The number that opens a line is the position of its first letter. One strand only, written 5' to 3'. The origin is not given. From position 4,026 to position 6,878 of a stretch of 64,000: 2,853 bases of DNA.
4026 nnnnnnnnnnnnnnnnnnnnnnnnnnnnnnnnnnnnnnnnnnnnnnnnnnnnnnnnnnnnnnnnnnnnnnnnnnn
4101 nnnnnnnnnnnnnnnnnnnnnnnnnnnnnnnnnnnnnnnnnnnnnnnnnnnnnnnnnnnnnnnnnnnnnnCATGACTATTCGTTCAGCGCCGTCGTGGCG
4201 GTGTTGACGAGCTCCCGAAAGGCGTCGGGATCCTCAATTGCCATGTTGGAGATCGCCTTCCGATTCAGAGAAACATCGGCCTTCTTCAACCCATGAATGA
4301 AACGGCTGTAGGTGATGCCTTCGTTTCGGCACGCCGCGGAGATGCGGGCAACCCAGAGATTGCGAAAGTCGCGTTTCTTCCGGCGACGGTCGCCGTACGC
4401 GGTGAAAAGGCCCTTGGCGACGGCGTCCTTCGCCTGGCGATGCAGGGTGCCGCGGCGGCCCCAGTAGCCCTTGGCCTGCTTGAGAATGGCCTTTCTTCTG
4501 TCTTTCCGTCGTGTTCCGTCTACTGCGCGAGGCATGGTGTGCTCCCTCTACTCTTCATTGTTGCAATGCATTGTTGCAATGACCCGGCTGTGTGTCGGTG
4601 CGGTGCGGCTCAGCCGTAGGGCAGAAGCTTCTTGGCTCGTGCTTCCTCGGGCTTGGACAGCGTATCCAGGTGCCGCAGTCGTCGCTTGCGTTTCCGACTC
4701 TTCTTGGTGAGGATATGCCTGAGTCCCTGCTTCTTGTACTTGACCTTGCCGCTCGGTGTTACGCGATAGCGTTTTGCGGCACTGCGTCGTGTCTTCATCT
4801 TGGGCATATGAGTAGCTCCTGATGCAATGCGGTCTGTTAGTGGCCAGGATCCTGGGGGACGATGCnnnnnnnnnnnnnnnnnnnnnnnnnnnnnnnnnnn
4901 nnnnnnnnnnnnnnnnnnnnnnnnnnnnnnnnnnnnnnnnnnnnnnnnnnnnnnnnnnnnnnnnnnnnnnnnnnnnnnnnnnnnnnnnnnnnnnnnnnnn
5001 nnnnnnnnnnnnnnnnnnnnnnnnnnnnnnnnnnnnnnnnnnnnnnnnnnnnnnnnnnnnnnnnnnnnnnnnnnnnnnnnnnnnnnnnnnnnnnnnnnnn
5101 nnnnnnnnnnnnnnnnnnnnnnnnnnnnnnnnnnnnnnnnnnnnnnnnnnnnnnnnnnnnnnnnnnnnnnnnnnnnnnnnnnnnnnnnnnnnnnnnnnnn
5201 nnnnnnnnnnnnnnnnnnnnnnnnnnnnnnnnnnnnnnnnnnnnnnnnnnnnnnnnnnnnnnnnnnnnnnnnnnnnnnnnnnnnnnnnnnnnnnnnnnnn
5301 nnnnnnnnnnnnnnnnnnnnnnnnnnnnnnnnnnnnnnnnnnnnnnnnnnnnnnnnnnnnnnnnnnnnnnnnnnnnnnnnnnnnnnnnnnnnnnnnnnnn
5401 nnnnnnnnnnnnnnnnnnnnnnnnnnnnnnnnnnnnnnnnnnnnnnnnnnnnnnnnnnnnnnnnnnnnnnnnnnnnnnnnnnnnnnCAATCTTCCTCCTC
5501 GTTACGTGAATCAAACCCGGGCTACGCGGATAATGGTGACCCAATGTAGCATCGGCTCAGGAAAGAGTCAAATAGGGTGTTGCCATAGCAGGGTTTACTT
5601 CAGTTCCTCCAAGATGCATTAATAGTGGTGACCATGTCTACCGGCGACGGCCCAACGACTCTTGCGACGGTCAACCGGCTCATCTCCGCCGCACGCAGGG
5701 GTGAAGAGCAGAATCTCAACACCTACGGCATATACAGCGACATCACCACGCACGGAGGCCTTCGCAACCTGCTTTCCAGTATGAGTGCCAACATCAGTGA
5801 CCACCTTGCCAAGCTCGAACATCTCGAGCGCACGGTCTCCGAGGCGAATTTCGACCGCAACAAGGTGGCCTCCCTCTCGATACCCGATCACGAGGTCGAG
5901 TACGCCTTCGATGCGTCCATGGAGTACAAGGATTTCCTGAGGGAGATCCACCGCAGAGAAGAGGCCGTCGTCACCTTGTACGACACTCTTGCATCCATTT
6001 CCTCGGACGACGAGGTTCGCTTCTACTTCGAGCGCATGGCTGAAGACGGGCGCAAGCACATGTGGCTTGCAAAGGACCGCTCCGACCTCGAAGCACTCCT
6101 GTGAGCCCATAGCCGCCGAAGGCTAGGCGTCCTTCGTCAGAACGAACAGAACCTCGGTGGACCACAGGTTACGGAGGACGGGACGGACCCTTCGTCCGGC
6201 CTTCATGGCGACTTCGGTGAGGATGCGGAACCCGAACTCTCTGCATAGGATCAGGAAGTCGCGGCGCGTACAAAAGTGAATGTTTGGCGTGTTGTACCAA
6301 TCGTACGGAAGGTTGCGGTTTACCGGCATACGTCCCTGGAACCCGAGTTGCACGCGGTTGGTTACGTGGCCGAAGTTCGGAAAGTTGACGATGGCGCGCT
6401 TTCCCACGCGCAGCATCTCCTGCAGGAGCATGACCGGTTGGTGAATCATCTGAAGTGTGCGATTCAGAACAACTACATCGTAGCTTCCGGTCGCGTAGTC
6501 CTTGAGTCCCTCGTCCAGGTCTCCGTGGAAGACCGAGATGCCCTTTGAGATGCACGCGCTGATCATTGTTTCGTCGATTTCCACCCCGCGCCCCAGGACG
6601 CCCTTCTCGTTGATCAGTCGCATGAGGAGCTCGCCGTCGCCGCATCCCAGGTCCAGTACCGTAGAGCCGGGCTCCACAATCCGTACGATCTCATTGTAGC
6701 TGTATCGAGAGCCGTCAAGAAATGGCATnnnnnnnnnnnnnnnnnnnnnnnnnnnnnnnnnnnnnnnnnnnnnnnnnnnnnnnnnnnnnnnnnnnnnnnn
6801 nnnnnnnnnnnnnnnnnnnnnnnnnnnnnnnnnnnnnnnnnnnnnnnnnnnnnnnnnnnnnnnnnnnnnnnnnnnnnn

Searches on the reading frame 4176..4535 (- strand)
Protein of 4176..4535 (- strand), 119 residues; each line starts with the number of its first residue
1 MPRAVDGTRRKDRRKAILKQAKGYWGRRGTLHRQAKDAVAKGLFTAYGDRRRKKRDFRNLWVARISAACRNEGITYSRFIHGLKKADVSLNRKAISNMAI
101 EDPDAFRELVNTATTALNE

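Call 84: search_protein_families(library=pfam, proteins=[window:4176-4535:-], max_evalue=0.0001)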
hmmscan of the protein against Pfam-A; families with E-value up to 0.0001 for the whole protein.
window:4176-4535:- (119 aa): 1 family
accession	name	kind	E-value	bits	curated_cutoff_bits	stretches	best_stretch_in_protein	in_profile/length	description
PF00453.23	Ribosomal_L20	-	7.2e-41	139.1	30.8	1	3-109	1-107/107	Ribosomal protein L20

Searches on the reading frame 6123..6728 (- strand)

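Call 84: search_protein_families(library=pfam, proteins=[window:6123-6728:-], max_evalue=0.0001)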
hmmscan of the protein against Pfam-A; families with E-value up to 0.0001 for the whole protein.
window:6123-6728:- (201 aa): 6 families
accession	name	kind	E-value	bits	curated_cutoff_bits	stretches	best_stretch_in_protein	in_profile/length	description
PF07021.18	MetW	-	1.4e-67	227.5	21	1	9-195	2-191/193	Methionine biosynthesis protein MetW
PF13847.12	Methyltransf_31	-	9.6e-11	42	27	1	20-110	3-102/145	Methyltransferase domain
PF13489.12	Methyltransf_23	-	1.4e-10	41.6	27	1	19-171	21-163/164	Methyltransferase domain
PF13649.12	Methyltransf_25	-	2.1e-09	38.4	27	1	24-110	1-94/97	Methyltransferase domain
PF08241.18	Methyltransf_11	-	2.5e-09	38.1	21.2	1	25-110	1-88/95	Methyltransferase domain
PF08242.18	Methyltransf_12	-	9.4e-06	26.7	30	1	25-107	1-90/98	Methyltransferase domain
